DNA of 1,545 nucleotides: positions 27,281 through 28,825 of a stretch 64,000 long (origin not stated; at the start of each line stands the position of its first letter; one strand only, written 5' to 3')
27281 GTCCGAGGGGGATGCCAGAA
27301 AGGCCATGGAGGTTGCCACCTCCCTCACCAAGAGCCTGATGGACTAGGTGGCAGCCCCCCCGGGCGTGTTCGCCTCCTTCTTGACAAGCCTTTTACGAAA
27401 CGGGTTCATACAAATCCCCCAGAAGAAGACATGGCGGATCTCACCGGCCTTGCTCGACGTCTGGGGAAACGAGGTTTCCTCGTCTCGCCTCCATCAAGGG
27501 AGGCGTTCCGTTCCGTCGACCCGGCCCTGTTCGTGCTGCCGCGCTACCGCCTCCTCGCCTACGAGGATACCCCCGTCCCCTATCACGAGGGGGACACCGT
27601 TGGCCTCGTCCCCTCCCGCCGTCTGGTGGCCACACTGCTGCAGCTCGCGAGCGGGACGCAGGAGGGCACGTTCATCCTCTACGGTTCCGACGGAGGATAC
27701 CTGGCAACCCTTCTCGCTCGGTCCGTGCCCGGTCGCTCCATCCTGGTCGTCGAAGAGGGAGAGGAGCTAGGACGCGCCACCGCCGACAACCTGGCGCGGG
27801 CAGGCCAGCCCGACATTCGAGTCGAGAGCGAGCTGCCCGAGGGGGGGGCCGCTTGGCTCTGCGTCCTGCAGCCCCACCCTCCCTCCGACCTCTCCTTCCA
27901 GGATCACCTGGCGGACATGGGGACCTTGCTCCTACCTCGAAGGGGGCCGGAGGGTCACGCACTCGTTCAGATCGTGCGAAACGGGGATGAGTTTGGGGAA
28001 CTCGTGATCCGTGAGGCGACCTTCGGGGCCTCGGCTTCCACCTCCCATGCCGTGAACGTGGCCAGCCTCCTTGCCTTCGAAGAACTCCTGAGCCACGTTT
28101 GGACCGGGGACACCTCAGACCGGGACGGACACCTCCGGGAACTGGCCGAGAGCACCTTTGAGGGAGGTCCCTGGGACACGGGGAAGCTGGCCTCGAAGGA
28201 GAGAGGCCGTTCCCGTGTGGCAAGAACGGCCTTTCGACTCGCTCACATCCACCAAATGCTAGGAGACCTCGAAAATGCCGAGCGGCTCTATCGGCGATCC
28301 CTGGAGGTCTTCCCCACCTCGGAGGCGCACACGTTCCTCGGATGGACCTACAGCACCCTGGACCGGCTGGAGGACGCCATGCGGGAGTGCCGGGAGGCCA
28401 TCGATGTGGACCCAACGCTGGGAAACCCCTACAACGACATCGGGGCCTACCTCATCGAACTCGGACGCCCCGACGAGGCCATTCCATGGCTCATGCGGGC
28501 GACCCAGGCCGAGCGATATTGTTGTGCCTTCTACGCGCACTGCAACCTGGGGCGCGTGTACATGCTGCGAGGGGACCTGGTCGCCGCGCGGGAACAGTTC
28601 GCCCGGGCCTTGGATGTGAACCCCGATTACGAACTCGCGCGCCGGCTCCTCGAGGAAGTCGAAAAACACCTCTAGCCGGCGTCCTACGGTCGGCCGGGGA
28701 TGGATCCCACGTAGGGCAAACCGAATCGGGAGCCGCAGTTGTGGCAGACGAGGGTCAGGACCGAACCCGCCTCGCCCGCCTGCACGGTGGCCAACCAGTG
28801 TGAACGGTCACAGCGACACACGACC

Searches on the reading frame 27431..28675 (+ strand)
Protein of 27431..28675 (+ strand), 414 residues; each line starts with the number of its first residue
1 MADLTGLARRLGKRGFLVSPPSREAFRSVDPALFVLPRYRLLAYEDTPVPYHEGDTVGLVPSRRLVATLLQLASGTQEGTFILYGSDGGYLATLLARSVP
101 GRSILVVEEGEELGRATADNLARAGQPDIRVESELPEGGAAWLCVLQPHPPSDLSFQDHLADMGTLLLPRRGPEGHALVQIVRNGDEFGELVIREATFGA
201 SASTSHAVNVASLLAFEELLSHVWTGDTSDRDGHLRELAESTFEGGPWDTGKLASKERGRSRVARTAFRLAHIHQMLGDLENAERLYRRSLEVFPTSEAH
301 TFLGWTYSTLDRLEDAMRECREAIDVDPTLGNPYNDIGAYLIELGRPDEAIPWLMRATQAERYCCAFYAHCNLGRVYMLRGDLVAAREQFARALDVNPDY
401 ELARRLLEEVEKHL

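Call 65: search_protein_families(library=pfam, proteins=[window:27431-28675:+], max_evalue=0.00001)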
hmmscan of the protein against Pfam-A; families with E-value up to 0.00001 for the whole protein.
window:27431-28675:+ (414 aa): 14 families
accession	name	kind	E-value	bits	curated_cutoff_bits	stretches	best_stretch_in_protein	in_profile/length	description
PF07719.23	TPR_2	-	5.1e-22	76.6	27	0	368-400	2-34/34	Tetratricopeptide repeat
PF00515.34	TPR_1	-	2.6e-21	74.9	27.8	0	368-400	2-34/34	Tetratricopeptide repeat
PF13181.12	TPR_8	-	1.8e-18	65.5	25.7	0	298-329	2-33/34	Tetratricopeptide repeat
PF13424.12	TPR_12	-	8e-16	58.4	30.1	1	263-325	2-73/77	Tetratricopeptide repeat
PF13428.12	TPR_14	-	2.7e-13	49.6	23.5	0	268-300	5-38/44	Tetratricopeptide repeat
PF13374.12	TPR_10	-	9.8e-12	44.9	27.5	0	269-293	7-31/42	Tetratricopeptide repeat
PF13432.12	TPR_16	-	5.1e-10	40.1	32.7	0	269-328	2-62/65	Tetratricopeptide repeat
PF13431.12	TPR_17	-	5.6e-09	36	24.4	0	320-351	2-33/34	Tetratricopeptide repeat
PF14559.12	TPR_19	-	9.2e-09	35.9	25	0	372-407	30-65/68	Tetratricopeptide repeat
PF01135.25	PCMT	-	4.6e-07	30.3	20.3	1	7-130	6-127/210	Protein-L-isoaspartate(D-aspartate) O-methyltransferase (PCMT)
PF07721.20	TPR_4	-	6.8e-07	29.8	27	0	369-392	3-26/26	Tetratricopeptide repeat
PF13176.12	TPR_7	-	9.6e-07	28.9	27.9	0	269-292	4-27/36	Tetratricopeptide repeat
PF13414.12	TPR_11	-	2e-06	27.9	26.8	0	374-404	1-31/42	TPR repeat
PF13429.12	TPR_15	-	7.3e-06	26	26.2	0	270-360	152-243/280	Tetratricopeptide repeat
